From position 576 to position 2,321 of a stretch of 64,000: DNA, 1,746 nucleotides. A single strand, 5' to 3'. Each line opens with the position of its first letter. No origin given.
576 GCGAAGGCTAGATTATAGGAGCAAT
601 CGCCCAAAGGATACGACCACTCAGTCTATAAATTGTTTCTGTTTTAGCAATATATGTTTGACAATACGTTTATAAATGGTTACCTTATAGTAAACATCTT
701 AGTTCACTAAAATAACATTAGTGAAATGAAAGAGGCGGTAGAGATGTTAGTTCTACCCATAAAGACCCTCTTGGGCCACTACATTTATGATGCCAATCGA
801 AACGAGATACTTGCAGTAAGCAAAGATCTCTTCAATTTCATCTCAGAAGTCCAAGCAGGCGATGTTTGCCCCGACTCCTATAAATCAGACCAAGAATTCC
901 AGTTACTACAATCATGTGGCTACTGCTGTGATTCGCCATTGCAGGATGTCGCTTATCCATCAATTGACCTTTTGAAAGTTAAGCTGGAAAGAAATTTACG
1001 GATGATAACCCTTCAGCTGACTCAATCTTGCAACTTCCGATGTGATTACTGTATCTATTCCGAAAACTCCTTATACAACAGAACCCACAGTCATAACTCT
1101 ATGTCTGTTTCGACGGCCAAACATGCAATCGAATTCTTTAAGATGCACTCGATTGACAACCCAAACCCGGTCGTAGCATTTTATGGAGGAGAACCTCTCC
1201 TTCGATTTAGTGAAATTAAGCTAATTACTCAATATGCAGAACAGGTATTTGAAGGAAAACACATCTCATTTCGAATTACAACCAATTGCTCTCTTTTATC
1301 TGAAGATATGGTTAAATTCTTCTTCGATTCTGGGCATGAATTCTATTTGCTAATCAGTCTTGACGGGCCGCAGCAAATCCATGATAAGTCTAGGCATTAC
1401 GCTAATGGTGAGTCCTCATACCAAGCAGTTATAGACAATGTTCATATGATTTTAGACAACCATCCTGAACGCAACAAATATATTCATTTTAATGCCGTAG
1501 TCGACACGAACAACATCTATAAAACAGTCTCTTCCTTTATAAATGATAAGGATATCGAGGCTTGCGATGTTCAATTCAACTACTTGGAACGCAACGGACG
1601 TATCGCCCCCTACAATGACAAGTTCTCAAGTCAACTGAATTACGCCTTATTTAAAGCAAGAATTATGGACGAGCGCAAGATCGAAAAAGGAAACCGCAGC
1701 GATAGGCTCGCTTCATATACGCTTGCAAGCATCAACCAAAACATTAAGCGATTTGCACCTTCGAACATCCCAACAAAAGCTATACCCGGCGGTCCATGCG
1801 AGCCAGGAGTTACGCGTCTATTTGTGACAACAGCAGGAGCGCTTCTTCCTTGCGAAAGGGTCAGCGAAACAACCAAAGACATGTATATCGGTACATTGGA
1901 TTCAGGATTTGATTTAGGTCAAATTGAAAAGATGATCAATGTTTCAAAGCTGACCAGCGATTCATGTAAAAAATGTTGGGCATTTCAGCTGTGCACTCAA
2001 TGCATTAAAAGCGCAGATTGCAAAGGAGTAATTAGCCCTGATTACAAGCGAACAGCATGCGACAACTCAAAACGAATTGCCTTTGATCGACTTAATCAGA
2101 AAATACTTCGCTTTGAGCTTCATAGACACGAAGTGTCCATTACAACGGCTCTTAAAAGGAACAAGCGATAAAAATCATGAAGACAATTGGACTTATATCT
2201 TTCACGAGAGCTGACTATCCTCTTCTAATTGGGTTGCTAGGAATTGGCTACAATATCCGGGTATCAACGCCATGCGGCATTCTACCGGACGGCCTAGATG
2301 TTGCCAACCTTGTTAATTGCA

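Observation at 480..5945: AT-rich island carrying a radical SAM/SPASM + unknown + ACP-like + Cys-rich peptide cluster (CcpM-type RiPP system) in a GC-rich genome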

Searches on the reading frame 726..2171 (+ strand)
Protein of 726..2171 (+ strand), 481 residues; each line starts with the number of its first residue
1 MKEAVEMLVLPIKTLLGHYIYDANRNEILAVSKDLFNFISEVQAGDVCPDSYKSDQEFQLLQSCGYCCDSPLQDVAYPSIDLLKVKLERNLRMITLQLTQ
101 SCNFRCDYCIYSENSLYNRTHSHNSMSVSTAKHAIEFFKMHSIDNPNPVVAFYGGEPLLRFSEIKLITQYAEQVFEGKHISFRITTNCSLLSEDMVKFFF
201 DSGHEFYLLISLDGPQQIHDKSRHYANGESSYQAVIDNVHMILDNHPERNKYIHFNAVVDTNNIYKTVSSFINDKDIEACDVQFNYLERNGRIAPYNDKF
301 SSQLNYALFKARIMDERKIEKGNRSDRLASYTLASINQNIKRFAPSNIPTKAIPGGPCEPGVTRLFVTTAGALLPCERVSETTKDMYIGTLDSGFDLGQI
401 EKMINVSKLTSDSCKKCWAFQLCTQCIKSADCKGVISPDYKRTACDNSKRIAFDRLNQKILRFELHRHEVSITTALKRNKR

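Call 3: search_protein_families(library=ncbifam, proteins=[window:726-2171:+], max_evalue=0.01)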
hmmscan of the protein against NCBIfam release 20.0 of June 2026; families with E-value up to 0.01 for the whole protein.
window:726-2171:+ (481 aa): 61 families (the best 25 are shown)
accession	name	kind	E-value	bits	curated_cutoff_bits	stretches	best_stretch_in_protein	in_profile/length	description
TIGR04068.1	rSAM_ocin_clost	equivalog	1.9e-124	416.1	500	1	12-457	5-451/462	Cys-rich peptide radical SAM maturase CcpM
NF035951.1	rSAM_RumMC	equivalog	3.5e-54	184.3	720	1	81-452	101-483/510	RumMC family radical SAM sactipeptide maturase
NF038170.1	lachnocin_rSAM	equivalog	8e-51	173.3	550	1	12-429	7-397/440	lachnocin radical SAM maturase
NF047865.1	rSAM_PapB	equivalog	4.8e-45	154.2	340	1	91-426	2-316/330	PapB family radical SAM/SPASM ranthipeptide maturase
TIGR04148.1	GG_samocin_CFB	equivalog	2.3e-43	148.9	300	1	89-431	14-369/411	radical SAM peptide maturase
TIGR03906.1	quino_hemo_SAM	equivalog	2.6e-43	148.3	453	1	65-424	71-411/467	quinohemoprotein amine dehydrogenase maturation protein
TIGR04064.1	rSAM_nif11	equivalog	3e-41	141.6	518.7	1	77-250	69-232/459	nif11-like peptide radical SAM maturase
NF040492.1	not_ScfB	exception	1.3e-32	113.3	855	1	90-428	93-416/450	ScfB-related radical SAM/SPASM orphan maturase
TIGR03974.1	rSAM_six_Cys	equivalog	1.8e-32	112.8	425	2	82-254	87-256/451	thioether cross-link-forming SCIFF peptide maturase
TIGR03978.1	rSAM_paired_1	equivalog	1.6e-28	99.7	370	1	95-243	86-228/466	His-Xaa-Ser system radical SAM maturase HxsB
TIGR04280.1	geopep_mat_rSAM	hypoth_equivalog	5.4e-27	94.8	400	1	88-244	80-232/428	geopeptide radical SAM maturase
TIGR04115.1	rSAM_Cxxx_rpt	equivalog_domain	1.7e-24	87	350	1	93-427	3-326/359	radical SAM peptide maturase, CXXX-repeat target family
NF038107.1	rSAM_NF038107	equivalog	2e-22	79.6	600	1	84-286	77-277/444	Cys-every-fifth radical SAM/SPASM peptide maturase CefB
TIGR03942.1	sulfatase_rSAM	equivalog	2.9e-22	79.2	349.45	1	99-428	8-326/363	anaerobic sulfatase maturase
NF041707.1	rSAM_YhhB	equivalog_domain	7.2e-22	77.8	445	1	94-282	4-192/369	cyclophane-forming radical SAM/SPASM peptide maturase YhhB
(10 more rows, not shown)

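Call 4: search_protein_families(library=pfam, proteins=[window:726-2171:+], max_evalue=0.01)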
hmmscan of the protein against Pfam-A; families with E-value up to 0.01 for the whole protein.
window:726-2171:+ (481 aa): 2 families
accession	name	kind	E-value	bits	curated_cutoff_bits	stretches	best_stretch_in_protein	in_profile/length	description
PF04055.27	Radical_SAM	-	8.2e-14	52.6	29.5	1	98-245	3-139/166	Radical SAM superfamily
PF13353.11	Fer4_12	-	8.7e-06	26.5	22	1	99-194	12-101/137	4Fe-4S single cluster domain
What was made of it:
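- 726..2171 (+): Radical SAM/SPASM peptide maturase (481 aa; the alternative start at 744 gives the 475 aa called in other assemblies). TIGR04068 CcpM scores 416 bits, full length, below the cut-off of 500; PF04055 also matches (calls 3, 4).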

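Call 8: find_encoding_contigs(protein=window:726-2171:+, flank=10000, max_places=8)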
Protein window:726-2171:+ (481 aa): 20 contigs read that carry it; 8 places shown.
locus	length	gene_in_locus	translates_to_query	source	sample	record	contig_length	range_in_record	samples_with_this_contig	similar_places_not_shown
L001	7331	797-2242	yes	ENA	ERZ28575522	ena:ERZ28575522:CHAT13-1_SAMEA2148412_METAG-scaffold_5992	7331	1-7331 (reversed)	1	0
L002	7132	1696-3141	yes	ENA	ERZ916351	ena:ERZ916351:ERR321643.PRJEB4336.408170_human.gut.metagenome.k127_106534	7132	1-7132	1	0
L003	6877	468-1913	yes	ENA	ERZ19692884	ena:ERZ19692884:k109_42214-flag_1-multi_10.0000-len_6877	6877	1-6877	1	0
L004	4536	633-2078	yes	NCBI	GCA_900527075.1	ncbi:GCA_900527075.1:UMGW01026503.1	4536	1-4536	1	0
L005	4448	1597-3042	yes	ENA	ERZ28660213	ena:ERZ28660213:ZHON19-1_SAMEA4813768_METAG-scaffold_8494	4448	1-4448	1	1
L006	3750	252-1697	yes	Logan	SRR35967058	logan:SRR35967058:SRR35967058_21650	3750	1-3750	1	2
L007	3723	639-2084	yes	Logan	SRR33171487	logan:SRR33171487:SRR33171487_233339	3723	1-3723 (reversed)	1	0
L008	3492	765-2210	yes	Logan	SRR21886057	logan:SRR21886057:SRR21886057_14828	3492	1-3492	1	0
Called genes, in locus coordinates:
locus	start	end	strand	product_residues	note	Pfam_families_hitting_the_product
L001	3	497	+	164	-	?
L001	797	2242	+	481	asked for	PF13353:Fer4_12 (weak), PF04055:Radical_SAM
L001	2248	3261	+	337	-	-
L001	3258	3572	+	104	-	-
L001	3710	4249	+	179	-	-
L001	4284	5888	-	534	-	PF00005:ABC_tran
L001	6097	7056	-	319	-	PF06912:DUF1275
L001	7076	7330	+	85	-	?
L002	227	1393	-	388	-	PF00465:Fe-ADH, PF13685:Fe-ADH_2, PF25137:ADH_Fe_C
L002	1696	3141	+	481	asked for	PF13353:Fer4_12 (weak), PF04055:Radical_SAM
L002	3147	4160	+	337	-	-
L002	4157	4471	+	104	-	-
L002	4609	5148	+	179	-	-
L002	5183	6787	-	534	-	PF00005:ABC_tran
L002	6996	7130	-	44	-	?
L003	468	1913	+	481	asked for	PF13353:Fer4_12 (weak), PF04055:Radical_SAM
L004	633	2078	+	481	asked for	PF13353:Fer4_12 (weak), PF04055:Radical_SAM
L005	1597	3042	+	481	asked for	PF13353:Fer4_12 (weak), PF04055:Radical_SAM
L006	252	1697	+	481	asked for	PF13353:Fer4_12 (weak), PF04055:Radical_SAM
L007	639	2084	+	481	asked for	PF13353:Fer4_12 (weak), PF04055:Radical_SAM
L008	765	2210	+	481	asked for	PF13353:Fer4_12 (weak), PF04055:Radical_SAM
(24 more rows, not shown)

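Call 24: find_homologous_proteins(query=window:726-2171:+, max_evalue=1e-20)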
Query window:726-2171:+ (481 aa): 505 proteins with E <= 1e-20 among 3161 candidates; the best 120 are listed.
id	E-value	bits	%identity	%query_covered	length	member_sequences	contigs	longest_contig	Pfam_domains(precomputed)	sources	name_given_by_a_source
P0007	0.0e+0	1103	99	100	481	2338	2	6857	PF04055.28,PF13353.12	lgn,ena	-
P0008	5.1e-225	766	99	71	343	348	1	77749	PF04055.28,PF13353.12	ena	-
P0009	6.0e-192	657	98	61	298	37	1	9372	PF04055.28,PF13353.12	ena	-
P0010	1.4e-126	441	44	96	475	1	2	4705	PF04055.28,PF13353.12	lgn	-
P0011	1.7e-126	441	93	43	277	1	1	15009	PF04055.28,PF13353.12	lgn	-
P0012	1.9e-124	434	43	96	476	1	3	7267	PF04055.28,PF13353.12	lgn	-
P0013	2.5e-123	430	43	96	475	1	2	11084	PF04055.28,PF13353.12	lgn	-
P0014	1.7e-122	428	43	96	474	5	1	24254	PF04055.28,PF13353.12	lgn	-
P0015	2.2e-116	408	42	96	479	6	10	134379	PF04055.28,PF13353.12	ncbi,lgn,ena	ncbi:MAG: radical SAM protein [Clostridium paraputrificum]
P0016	1.4e-115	405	40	97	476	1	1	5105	PF04055.28,PF13353.12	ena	-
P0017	5.3e-109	383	40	95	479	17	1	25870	PF04055.28,PF13353.12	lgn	-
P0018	3.0e-108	381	40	97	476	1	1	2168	PF04055.28,PF13353.12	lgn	-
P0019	4.5e-106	374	39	97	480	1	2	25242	PF04055.28,PF13353.12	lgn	-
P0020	5.8e-104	367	36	97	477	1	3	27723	PF04055.28,PF13353.12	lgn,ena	-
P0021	3.6e-103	364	38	98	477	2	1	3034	PF04055.28,PF13353.12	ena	-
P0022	7.0e-103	363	41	96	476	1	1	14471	PF04055.28,PF13353.12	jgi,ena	-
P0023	3.8e-101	357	44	77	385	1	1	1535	PF04055.28,PF13353.12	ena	-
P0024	2.0e-100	355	38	97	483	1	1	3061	PF04055.28,PF13353.12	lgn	-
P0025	1.5e-99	352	37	98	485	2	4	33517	PF04055.28,PF13353.12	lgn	-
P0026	1.9e-97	345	37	98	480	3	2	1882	PF04055.28,PF13353.12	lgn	-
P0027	1.4e-96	342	36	96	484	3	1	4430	PF04055.28,PF13353.12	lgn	-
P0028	9.1e-94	333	37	92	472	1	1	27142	PF04055.28,PF13353.12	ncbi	-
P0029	1.4e-93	332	34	98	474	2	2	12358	PF04055.28,PF13353.12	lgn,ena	-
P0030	2.3e-93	332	36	95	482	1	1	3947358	PF04055.28,PF13353.12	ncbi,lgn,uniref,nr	ncbi:Cys-rich peptide radical SAM maturase CcpM [Caproicibacter fermentans]|uniref:Cys-rich peptide 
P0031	6.3e-93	330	36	96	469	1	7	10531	PF04055.28,PF13353.12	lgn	-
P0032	7.3e-93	330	36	100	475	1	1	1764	PF04055.28,PF13353.12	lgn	-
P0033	1.1e-92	329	37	96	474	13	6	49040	PF04055.28,PF13353.12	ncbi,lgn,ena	-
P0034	1.7e-92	329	37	95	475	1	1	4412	PF04055.28,PF13353.12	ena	-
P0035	2.3e-92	328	37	96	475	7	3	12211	PF04055.28,PF13353.12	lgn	-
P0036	2.7e-92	328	37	97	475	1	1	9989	PF04055.28,PF13353.12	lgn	-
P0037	1.6e-91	326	39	94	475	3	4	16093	PF04055.28,PF13353.12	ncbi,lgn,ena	-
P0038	2.1e-90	322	39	96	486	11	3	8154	PF04055.28,PF13353.12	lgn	-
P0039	2.1e-90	322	36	95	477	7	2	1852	PF04055.28,PF13353.12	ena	-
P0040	3.2e-90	321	38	91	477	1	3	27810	PF04055.28,PF13353.12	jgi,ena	-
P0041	3.3e-90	321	38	84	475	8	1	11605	PF04055.28,PF13353.12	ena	-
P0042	3.9e-90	321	37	87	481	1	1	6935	PF04055.28,PF13353.12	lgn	-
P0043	2.0e-89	319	37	95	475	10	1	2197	PF04055.28,PF13353.12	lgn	-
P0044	4.5e-89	318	38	93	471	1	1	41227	PF04055.28,PF13353.12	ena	-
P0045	1.5e-88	316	43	72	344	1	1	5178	PF04055.28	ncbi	-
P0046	2.1e-88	315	38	95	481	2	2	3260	PF04055.28,PF13353.12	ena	-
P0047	2.3e-88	315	37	95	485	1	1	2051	PF04055.28,PF13353.12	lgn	-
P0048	2.3e-88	315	37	95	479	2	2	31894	PF04055.28,PF13353.12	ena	-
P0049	3.1e-88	315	37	95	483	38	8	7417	PF04055.28,PF13353.12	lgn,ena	-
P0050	4.4e-88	314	37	95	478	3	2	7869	PF04055.28,PF13353.12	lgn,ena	-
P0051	5.0e-88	314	35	96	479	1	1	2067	PF04055.28,PF13353.12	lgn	-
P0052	1.3e-87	313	38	92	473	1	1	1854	PF04055.28,PF13353.12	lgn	-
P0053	1.9e-87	312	36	92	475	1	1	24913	PF04055.28,PF13353.12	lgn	-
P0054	2.2e-87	312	39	94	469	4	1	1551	PF04055.28,PF13353.12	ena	-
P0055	2.7e-87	312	36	97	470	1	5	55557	PF04055.28,PF13353.12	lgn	-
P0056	3.5e-87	311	35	93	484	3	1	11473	PF04055.28,PF13353.12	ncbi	-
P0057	5.1e-87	311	37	94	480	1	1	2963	PF04055.28,PF13353.12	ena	-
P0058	9.0e-87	310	37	95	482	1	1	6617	PF04055.28,PF13353.12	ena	-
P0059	1.4e-86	309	38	91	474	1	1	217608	PF04055.28,PF13353.12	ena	-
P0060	1.6e-86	309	38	95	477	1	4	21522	PF04055.28,PF13353.12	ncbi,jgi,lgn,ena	-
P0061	1.7e-86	309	36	93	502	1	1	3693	PF04055.28,PF13353.12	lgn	-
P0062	1.8e-86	309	35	96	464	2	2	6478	PF04055.28,PF13353.12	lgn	-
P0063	1.9e-86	309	36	93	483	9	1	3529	PF04055.28,PF13353.12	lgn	-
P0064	2.0e-86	309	36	96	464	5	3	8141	PF04055.28,PF13353.12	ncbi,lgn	-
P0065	2.1e-86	309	36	96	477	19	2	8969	PF04055.28,PF13353.12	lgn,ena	-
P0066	3.8e-86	308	36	93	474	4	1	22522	PF04055.28,PF13353.12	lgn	-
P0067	3.8e-86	308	35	93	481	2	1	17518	PF04055.28,PF13353.12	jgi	-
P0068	5.7e-86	307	37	94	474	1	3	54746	PF04055.28,PF13353.12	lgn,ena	-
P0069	6.1e-86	307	35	94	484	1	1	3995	PF04055.28,PF13353.12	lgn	-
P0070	6.5e-86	307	37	91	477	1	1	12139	PF04055.28,PF13353.12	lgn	-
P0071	6.5e-86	307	37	92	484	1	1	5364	PF04055.28,PF13353.12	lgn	-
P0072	7.9e-86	307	36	98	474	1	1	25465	PF04055.28,PF13353.12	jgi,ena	-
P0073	8.2e-86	307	35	94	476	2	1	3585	PF04055.28,PF13353.12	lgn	-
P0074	1.6e-85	306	36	92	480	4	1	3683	PF04055.28,PF13353.12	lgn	-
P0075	1.8e-85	306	35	93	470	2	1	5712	PF04055.28,PF13353.12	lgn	-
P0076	1.9e-85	306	36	94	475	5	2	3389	PF04055.28,PF13353.12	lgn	-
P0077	2.2e-85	305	36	94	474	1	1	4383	PF04055.28,PF13353.12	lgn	-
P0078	3.2e-85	305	37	93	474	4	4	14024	PF04055.28,PF13353.12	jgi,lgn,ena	-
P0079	3.8e-85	305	36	96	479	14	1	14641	PF04055.28,PF13353.12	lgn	-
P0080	4.0e-85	305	37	94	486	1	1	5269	PF04055.28,PF13353.12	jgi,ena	-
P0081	4.9e-85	304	37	95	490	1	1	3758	PF04055.28,PF13353.12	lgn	-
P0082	5.5e-85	304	36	93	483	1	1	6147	PF04055.28,PF13353.12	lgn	-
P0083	7.3e-85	304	36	94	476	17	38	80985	PF04055.28,PF13353.12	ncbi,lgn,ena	-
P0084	8.9e-85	303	36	93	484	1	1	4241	PF04055.28,PF13353.12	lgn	-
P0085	1.0e-84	303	35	95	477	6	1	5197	PF04055.28,PF13353.12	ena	-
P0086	1.4e-84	303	36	91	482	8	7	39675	PF04055.28,PF13353.12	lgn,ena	-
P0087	1.7e-84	302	36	93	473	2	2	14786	PF04055.28,PF13353.12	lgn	-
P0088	2.2e-84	302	35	93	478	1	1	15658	PF04055.28,PF13353.12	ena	-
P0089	2.3e-84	302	36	89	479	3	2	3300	PF04055.28,PF13353.12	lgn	-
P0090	3.2e-84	302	35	92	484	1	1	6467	PF04055.28,PF13353.12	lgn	-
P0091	3.9e-84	301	37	88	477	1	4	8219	PF04055.28,PF13353.12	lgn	-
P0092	4.4e-84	301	34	94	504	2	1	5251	PF04055.28,PF13353.12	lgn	-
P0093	5.2e-84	301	35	92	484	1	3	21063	PF04055.28,PF13353.12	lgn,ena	-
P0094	6.8e-84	300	37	95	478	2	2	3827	PF04055.28,PF13353.12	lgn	-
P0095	8.6e-84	300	37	91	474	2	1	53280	PF04055.28,PF13353.12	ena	-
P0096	1.3e-83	300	34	96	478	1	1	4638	PF04055.28,PF13353.12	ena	-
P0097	1.4e-83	299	37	93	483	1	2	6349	PF04055.28,PF13353.12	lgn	-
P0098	1.7e-83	299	37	90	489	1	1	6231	PF04055.28,PF13353.12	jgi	jgi:uncharacterized protein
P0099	1.8e-83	299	35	95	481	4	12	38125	PF04055.28,PF13353.12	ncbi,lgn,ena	-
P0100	2.4e-83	299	34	93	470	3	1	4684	PF04055.28,PF13353.12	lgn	-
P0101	2.4e-83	299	34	94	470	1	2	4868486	PF04055.28,PF13353.12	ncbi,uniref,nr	ncbi:Cys-rich peptide radical SAM maturase CcpM [Clostridium felsineum]|uniref:GTP 3',8-cyclase n=1 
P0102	2.6e-83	299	36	94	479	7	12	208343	PF04055.28,PF13353.12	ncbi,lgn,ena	-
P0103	3.1e-83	298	35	91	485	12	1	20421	PF04055.28,PF13353.12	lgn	-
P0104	3.2e-83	298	36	92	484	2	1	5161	PF04055.28,PF13353.12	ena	-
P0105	3.6e-83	298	37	90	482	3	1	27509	PF04055.28,PF13353.12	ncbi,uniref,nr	ncbi:Cys-rich peptide radical SAM maturase CcpM [Ruminiclostridium cellobioparum]|uniref:Cys-rich pe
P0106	3.8e-83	298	34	97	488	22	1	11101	PF04055.28,PF13353.12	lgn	-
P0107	5.0e-83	298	35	92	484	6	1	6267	PF04055.28,PF13353.12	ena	-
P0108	7.4e-83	297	35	93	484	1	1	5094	PF04055.28,PF13353.12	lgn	-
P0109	7.6e-83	297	36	90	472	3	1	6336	PF04055.28,PF13353.12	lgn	-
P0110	7.9e-83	297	36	94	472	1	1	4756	PF04055.28,PF13353.12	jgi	jgi:uncharacterized protein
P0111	8.6e-83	297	36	95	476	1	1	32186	PF04055.28,PF13353.12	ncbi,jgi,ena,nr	ncbi:MAG: Cys-rich peptide radical SAM maturase CcpM [Lachnospiraceae bacterium]|nr:Cys-rich peptide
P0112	8.7e-83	297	37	90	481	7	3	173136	PF04055.28,PF13353.12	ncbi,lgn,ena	-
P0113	8.7e-83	297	36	91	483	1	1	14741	PF04055.28,PF13353.12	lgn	-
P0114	8.8e-83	297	35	93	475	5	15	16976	PF04055.28,PF13353.12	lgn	-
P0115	9.8e-83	297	35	93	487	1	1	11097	PF04055.28,PF13353.12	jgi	-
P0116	1.0e-82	297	38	93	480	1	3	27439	PF04055.28,PF13353.12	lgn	-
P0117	1.2e-82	296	35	95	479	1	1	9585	PF04055.28,PF13353.12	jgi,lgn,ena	-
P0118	1.2e-82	296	33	96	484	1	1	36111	PF04055.28,PF13353.12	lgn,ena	-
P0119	1.2e-82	296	37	93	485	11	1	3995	PF04055.28,PF13353.12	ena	-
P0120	1.3e-82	296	36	93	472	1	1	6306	PF04055.28,PF13353.12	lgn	-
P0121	1.7e-82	296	34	96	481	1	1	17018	PF04055.28,PF13353.12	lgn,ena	-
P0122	1.7e-82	296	37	90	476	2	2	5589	PF04055.28,PF13353.12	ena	-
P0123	2.0e-82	296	34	95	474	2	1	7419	PF04055.28,PF13353.12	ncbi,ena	-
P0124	2.3e-82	295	36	95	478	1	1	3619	PF04055.28,PF13353.12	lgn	-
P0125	2.3e-82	295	35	96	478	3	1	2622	PF04055.28,PF13353.12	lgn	-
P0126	2.6e-82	295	34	95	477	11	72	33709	PF04055.28,PF13353.12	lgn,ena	-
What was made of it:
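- Closest known: CcpM system of Clostridia and Paenibacillus. Different: The rSAM is only 34-37% identical to named CcpMs (call 24) and scores 416 bits against a cut-off of 500.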

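Call 26: find_encoding_contigs(protein=P0015, flank=8000, max_places=2)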
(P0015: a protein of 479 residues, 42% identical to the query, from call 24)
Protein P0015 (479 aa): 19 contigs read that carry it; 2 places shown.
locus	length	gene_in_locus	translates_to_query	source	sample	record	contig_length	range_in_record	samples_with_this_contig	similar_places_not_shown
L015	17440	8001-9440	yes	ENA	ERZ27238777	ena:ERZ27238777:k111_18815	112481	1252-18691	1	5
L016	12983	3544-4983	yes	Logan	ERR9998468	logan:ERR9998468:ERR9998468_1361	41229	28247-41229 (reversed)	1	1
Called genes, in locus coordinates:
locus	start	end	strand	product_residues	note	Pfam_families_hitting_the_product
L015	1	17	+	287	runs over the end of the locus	PF00145:DNA_methylase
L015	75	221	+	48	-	-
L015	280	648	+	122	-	-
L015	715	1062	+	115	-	PF17400:DUF5406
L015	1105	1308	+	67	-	-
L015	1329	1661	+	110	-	-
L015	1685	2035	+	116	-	-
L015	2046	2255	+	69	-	-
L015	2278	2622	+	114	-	-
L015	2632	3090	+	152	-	-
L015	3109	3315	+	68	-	-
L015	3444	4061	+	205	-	PF20038:HTH_59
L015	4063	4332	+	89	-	-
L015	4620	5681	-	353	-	PF00589:Phage_integrase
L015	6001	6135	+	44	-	-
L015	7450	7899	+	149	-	PF04525:LOR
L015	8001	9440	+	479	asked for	PF04055:Radical_SAM, PF13353:Fer4_12 (weak)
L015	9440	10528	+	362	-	-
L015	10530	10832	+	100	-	-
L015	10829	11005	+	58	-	-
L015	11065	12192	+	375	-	-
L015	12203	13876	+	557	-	PF00664:ABC_membrane, PF00005:ABC_tran, PF02463:SMC_N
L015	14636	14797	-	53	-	-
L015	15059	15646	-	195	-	-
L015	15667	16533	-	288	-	PF08378:NERD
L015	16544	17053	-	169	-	PF10502:Peptidase_S26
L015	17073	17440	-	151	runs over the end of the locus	-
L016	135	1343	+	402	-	PF13167:GTP-bdg_N, PF16360:GTP-bdg_M, PF00009:GTP_EFTU (faint), PF01926:MMR_HSR1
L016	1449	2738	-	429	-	PF01548:DEDD_Tnp_IS110, PF02371:Transposase_20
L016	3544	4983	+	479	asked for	PF04055:Radical_SAM, PF13353:Fer4_12 (weak)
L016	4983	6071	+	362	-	-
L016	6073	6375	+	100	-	-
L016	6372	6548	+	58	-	-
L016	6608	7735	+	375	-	-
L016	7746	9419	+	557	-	PF00664:ABC_membrane, PF00005:ABC_tran, PF02463:SMC_N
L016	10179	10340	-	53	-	-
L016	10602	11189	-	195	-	-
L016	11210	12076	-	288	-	PF08378:NERD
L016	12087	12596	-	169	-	PF10502:Peptidase_S26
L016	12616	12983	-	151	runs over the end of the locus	-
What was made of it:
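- Closest known: Sister clade in Firmicutes metagenomes and a Clostridium paraputrificum MAG. Different: L015 lies next to a phage-type integrase and L016 next to an IS110 transposase (call 26).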

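Call 27: find_encoding_contigs(protein=P0014, flank=8000, max_places=2)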
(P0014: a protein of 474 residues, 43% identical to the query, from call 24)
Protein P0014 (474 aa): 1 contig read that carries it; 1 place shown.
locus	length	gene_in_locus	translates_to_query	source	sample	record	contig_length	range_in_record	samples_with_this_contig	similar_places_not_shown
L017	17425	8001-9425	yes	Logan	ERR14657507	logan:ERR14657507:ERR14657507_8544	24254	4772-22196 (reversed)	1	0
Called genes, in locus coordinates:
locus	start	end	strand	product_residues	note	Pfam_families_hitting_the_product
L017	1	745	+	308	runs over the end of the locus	PF02558:ApbA, PF03807:F420_oxidored (weak), PF08546:ApbA_C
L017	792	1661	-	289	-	PF03313:SDH_alpha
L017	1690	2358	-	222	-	PF03315:SDH_beta, PF01842:ACT, PF22629:ACT_AHAS_ss (weak)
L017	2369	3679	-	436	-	PF00375:SDF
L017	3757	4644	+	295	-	PF00126:HTH_1, PF03466:LysR_substrate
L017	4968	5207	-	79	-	-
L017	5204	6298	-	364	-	PF05569:Peptidase_M56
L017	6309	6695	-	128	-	PF03965:Penicillinase_R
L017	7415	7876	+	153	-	-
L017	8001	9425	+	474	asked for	PF04055:Radical_SAM, PF13353:Fer4_12 (weak)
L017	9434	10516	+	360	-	-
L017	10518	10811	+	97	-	-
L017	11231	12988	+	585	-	PF00005:ABC_tran, PF02463:SMC_N (faint), PF13304:AAA_21 (faint)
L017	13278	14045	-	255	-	PF02463:SMC_N (weak), PF00005:ABC_tran, PF13304:AAA_21 (weak)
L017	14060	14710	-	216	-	PF00528:BPD_transp_1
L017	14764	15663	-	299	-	PF00497:SBP_bac_3, PF12974:Phosphonate-bd (weak)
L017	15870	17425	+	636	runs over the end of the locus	PF06506:PrpR_N, PF00989:PAS, PF13188:PAS_8 (weak), PF00158:Sigma54_activat, PF14532:Sigma54_activ_2, PF07724:AAA_2, PF07728:AAA_5 (weak), PF25601:AAA_lid_14, +2 more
